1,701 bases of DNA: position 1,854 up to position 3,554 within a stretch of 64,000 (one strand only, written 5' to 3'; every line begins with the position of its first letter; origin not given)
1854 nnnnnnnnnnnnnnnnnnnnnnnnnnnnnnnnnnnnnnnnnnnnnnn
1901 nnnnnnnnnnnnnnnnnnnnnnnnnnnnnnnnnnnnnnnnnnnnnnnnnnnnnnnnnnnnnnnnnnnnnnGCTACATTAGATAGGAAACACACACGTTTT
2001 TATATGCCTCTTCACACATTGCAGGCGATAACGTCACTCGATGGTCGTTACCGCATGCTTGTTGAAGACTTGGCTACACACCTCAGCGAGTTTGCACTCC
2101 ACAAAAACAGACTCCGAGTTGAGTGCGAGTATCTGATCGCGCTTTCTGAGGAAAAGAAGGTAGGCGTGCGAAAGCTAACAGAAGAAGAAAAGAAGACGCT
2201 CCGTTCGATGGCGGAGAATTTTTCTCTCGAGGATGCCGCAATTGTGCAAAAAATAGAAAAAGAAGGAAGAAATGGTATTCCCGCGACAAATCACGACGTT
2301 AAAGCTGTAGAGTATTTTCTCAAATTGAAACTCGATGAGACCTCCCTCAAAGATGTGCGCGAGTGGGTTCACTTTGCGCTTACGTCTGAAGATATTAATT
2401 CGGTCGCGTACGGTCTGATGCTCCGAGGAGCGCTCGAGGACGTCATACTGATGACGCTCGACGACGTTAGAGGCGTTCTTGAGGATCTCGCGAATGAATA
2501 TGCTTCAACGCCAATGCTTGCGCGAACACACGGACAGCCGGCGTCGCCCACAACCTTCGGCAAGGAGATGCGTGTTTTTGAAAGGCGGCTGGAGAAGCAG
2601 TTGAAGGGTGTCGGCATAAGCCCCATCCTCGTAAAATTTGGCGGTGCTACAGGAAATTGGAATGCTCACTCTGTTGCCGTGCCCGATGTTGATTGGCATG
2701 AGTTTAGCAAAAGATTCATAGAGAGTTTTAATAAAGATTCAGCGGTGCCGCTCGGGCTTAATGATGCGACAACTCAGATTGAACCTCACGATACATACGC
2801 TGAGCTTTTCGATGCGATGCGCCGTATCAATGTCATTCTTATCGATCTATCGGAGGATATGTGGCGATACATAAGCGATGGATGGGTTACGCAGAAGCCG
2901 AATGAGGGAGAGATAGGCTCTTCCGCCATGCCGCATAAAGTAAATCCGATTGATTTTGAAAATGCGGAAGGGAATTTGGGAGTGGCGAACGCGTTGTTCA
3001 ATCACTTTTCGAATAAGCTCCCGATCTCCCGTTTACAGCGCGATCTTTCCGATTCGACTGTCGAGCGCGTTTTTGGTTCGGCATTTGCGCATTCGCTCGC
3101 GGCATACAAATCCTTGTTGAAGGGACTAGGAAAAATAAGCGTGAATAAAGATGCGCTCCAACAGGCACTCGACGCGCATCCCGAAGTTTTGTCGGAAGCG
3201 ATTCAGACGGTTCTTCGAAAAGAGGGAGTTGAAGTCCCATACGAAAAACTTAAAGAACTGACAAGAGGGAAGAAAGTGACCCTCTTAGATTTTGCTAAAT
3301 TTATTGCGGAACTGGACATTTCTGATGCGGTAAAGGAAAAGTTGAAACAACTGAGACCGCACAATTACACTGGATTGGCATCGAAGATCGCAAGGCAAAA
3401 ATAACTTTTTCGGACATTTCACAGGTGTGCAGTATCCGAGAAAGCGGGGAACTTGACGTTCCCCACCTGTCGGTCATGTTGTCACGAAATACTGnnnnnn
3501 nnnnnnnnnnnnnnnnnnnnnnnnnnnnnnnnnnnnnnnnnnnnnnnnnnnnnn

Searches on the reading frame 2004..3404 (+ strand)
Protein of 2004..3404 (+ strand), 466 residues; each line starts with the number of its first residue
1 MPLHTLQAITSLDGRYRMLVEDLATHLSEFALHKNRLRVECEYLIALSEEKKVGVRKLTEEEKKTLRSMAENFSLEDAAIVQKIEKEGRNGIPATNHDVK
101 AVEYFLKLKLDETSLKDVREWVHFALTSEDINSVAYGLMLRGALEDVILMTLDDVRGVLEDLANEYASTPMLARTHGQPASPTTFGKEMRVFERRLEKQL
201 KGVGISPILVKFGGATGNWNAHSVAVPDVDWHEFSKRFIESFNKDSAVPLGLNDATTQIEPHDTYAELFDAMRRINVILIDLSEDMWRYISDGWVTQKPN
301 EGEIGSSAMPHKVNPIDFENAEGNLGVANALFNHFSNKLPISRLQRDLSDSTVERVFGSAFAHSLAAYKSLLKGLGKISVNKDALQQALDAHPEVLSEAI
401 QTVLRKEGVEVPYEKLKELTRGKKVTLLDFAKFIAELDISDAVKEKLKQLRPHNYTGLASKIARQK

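Call 7: search_protein_families(library=pfam, proteins=[window:2004-3404:+], max_evalue=0.01)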
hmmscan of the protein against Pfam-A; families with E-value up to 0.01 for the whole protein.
window:2004-3404:+ (466 aa): 2 families
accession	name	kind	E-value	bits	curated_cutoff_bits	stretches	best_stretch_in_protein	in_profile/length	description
PF00206.25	Lyase_1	-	1.3e-46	159.9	27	1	52-324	41-306/312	Lyase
PF08328.16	ASL_C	-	5e-45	152.7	35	1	342-456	1-115/115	Adenylosuccinate lyase C-terminal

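Call 15: find_related_loci(query=window:2004-3404:+, collection=genome_contigs, flank=4000)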
Query window:2004-3404:+ (466 aa) in genome_contigs; peptide patterns used: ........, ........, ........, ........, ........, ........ (x = any residue, [..] = any of these).
600 stretches matched a pattern (row limit reached: there are more); 565 encode a relative of the query (tblastn E <= 1e-3); the best 80 are kept; 80 distinct loci.
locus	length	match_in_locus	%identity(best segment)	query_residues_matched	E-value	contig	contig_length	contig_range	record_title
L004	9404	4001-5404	64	1-464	0e+0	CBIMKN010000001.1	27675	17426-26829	MAG TPA_asm: uncultured bacterium isolate SRR16817059_concoct_14 genome assembly, contig: ERZ27394141.284, whole genome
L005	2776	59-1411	57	1-463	9e-180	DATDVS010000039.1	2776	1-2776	MAG TPA_asm: Candidatus Paceibacterota bacterium isolate SMAG_U8090 k141_849473, whole genome shotgun sequence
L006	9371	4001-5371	54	9-466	4e-159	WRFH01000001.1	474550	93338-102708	MAG: Elusimicrobia bacterium isolate Lab288P4bin46 Ga0123354_10000001, whole genome shotgun sequence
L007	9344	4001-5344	51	5-464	2e-147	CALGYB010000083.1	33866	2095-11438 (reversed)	MAG: uncultured Roseiflexus sp. isolate R1_Bin_METABAT__47_1 genome assembly, contig: c_000000273742, whole genome shotg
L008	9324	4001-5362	52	1-465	7e-147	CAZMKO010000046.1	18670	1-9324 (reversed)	MAG TPA_asm: uncultured Rhodanobacteraceae bacterium isolate SRP187154_co1_334 genome assembly, contig: NODE_3449_length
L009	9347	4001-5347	51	1-460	2e-146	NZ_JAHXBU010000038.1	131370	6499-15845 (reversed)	Cesiribacter sp. SM1 Scaffold19, whole genome shotgun sequence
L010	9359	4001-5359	52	1-464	1e-145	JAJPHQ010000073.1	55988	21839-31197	MAG: Gammaproteobacteria bacterium isolate Centralia_MAG_18 k107_14172072, whole genome shotgun sequence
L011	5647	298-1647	52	1-462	1e-145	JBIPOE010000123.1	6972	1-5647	MAG: Catalimonadaceae bacterium isolate ME2014-05-28_3300035212_group5_bin67 Rohwer_bin615_scaffold_8219_c1, whole genom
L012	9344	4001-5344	52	6-464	6e-145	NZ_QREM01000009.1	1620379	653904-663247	Xanthomonas arboricola strain NL_P126 scaffold2.1_X.arboricola_NL_P126_size1620379, whole genome shotgun sequence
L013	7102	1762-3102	52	1-458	1e-144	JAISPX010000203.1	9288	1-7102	MAG: Prevotellaceae bacterium isolate Kf353_bin101 k119_5682327, whole genome shotgun sequence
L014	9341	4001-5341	51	1-458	1e-144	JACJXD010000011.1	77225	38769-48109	MAG: Bacteroidales bacterium isolate HK-STAS-BACT-3 HK-STAS-BACT-3_11, whole genome shotgun sequence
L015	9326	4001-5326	51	6-458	4e-144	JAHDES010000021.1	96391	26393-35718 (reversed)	MAG: Saprospiraceae bacterium isolate MAG-187 RZ_623, whole genome shotgun sequence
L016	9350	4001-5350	52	5-465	2e-143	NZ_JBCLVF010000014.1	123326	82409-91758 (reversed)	Luteimonas sp. MJ293 Scaffold10_1, whole genome shotgun sequence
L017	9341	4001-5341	52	1-458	5e-143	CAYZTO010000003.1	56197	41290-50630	MAG TPA_asm: uncultured Parabacteroides sp. isolate SRP141132_co1_20 genome assembly, contig: NODE_304_length_56197_cov_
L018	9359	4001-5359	51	1-464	1e-142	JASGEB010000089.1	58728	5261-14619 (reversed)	MAG: Pseudoxanthomonas sp. isolate 5M007 JMF-2106-05-0005A.bin.7_88, whole genome shotgun sequence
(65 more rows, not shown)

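Call 19: find_homologous_proteins(query=window:2004-3404:+, max_evalue=1e-100)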
Query window:2004-3404:+ (466 aa): 7972 proteins with E <= 1e-100 among 8000 candidates; the best 120 are listed.
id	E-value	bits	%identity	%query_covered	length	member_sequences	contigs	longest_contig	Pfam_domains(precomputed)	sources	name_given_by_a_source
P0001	0.0e+0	1033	100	100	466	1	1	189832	PF08328.17,PF00206.26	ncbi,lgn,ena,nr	ncbi:MAG: adenylosuccinate lyase [Parcubacteria group bacterium Gr01-1014_8]|nr:MAG: adenylosuccinat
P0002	3.3e-242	822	78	100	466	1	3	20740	PF08328.17,PF00206.26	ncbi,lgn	-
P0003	1.0e-241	821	78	100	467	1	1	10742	PF08328.17,PF00206.26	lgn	-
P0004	4.4e-239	812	76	100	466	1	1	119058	PF08328.17,PF00206.26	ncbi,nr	ncbi:adenylosuccinate lyase [Candidatus Kaiserbacteria bacterium]|nr:adenylosuccinate lyase [Candida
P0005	2.4e-236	803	77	99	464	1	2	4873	PF08328.17,PF00206.26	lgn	-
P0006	3.3e-227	773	74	100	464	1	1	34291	PF08328.17,PF00206.26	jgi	jgi:adenylosuccinate lyase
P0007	1.5e-226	771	75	100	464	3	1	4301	PF08328.17,PF00206.26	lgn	-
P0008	5.0e-219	746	72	100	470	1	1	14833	PF08328.17,PF00206.26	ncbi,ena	-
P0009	1.9e-216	737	72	100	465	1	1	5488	PF08328.17,PF00206.26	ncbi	-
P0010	3.3e-213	727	70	100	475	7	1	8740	PF08328.17,PF00206.26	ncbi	-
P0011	5.1e-212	723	71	100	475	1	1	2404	PF08328.17,PF00206.26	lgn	-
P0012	3.8e-211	720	69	100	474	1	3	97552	PF08328.17,PF00206.26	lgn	-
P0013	8.8e-211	719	70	100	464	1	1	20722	PF08328.17,PF00206.26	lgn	-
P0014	1.1e-210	718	70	100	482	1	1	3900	PF08328.17,PF00206.26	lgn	-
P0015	5.0e-209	713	69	100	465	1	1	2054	PF08328.17,PF00206.26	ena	-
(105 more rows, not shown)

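Call 20: find_encoding_contigs(protein=P0002, flank=4000, max_places=2)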
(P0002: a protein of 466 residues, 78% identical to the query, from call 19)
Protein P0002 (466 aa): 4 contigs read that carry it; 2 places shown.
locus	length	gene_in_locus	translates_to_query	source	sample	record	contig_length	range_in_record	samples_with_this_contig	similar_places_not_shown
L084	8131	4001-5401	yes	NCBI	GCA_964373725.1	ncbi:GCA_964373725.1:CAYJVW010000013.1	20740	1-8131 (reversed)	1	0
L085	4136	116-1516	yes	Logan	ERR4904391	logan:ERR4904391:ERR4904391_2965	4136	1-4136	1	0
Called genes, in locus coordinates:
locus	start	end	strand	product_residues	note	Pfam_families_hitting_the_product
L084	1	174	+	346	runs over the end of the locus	PF00586:AIRS, PF02769:AIRS_C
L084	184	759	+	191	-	-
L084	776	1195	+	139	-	-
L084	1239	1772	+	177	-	PF01936:NYN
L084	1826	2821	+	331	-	PF01259:SAICAR_synt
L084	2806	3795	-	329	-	-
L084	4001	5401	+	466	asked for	PF00206:Lyase_1, PF08328:ASL_C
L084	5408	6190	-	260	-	PF01061:ABC2_membrane, PF12698:ABC2_membrane_3 (weak)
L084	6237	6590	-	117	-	PF05635:23S_rRNA_IVP, PF22296:bAvd (weak)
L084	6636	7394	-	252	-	PF00005:ABC_tran, PF13304:AAA_21 (faint)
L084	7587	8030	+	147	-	-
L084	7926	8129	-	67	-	?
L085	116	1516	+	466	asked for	PF00206:Lyase_1, PF08328:ASL_C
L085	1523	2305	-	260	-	PF01061:ABC2_membrane, PF12698:ABC2_membrane_3 (weak)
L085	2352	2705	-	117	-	PF05635:23S_rRNA_IVP, PF22296:bAvd (weak)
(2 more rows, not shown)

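Call 21: find_encoding_contigs(protein=P0003, flank=4000, max_places=2)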
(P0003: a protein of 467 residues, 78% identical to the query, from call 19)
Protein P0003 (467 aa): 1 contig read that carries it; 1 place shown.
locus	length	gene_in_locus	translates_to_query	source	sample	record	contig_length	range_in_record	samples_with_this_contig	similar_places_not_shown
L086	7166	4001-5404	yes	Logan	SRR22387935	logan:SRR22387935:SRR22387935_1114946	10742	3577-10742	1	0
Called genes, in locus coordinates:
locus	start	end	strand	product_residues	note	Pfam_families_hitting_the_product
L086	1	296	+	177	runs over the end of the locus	PF00731:AIRC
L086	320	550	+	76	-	-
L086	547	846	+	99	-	PF05016:ParE_toxin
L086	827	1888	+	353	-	PF00586:AIRS, PF02769:AIRS_C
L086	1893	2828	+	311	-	PF01259:SAICAR_synt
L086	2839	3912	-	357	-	-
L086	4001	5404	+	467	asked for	PF00206:Lyase_1, PF08328:ASL_C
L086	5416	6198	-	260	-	PF01061:ABC2_membrane, PF12698:ABC2_membrane_3 (weak)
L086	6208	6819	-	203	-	-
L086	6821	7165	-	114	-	?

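Call 22: find_encoding_contigs(protein=P0004, flank=4000, max_places=2)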
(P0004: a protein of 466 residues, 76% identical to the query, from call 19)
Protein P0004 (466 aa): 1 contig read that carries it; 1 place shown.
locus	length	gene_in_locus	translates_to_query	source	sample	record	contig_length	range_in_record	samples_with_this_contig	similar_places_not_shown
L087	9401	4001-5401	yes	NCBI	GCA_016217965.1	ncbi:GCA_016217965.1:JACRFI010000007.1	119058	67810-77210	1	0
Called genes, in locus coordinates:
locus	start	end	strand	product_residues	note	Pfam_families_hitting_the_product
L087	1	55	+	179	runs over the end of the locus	PF00731:AIRC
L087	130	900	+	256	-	-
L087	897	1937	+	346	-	PF00586:AIRS, PF02769:AIRS_C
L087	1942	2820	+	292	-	PF01259:SAICAR_synt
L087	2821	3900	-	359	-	-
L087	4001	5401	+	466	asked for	PF00206:Lyase_1, PF08328:ASL_C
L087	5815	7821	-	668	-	PF05231:MASE1, PF00512:HisKA, PF02518:HATPase_c, PF00072:Response_reg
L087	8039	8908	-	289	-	-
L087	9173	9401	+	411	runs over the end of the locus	-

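Call 28: find_encoding_contigs(protein=P0006, flank=4000, max_places=2)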
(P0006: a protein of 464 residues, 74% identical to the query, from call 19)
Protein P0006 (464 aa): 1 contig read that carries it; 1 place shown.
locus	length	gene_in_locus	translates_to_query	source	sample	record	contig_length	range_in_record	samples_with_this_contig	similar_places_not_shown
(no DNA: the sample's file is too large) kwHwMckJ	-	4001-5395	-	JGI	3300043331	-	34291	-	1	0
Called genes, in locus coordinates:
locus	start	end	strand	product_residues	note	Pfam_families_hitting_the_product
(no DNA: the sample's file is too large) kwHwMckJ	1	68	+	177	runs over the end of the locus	PF00731:AIRC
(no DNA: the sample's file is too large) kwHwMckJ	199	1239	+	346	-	PF00586:AIRS, PF02769:AIRS_C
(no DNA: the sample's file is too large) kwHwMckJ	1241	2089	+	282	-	PF12146:Hydrolase_4 (faint)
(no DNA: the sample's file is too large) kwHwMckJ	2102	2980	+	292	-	PF01259:SAICAR_synt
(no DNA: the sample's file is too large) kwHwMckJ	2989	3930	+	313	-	-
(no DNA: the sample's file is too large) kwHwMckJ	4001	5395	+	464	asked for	PF00206:Lyase_1, PF08328:ASL_C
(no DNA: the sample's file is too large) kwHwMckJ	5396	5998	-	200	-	PF01502:PRA-CH, PF01503:PRA-PH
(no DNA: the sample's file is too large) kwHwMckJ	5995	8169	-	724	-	PF00117:GATase, PF02581:TMP-TENI (faint), PF05690:ThiG (faint), PF00977:His_biosynth, PF01884:PcrB (faint), PF01207:Dus (weak), PF00977:His_biosynth, PF01207:Dus (weak), +7 more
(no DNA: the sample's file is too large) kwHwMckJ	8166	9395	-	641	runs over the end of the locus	PF00702:Hydrolase, PF13419:HAD_2, PF13242:Hydrolase_like (weak)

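Call 29: find_encoding_contigs(protein=P0008, flank=4000, max_places=2)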
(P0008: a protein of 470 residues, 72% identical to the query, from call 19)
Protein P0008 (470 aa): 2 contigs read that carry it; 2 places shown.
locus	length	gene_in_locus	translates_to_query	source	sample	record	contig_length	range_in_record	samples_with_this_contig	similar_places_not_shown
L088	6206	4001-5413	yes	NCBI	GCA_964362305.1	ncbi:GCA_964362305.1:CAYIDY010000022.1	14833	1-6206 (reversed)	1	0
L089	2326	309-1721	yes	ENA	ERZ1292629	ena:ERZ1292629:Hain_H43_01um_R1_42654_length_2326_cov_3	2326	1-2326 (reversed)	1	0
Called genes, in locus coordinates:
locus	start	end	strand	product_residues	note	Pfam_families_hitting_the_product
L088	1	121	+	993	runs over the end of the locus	PF18072:FGAR-AT_linker, PF00586:AIRS, PF02769:AIRS_C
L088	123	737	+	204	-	PF08241:Methyltransf_11 (weak), PF13847:Methyltransf_31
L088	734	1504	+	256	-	PF13507:GATase_5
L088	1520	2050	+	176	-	PF00731:AIRC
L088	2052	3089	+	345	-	PF00586:AIRS, PF02769:AIRS_C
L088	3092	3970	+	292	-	PF01259:SAICAR_synt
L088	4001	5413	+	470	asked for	PF00206:Lyase_1, PF08328:ASL_C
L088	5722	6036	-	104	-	PF01371:Trp_repressor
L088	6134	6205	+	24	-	?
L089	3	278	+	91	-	?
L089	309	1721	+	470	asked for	PF00206:Lyase_1, PF08328:ASL_C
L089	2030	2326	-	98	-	?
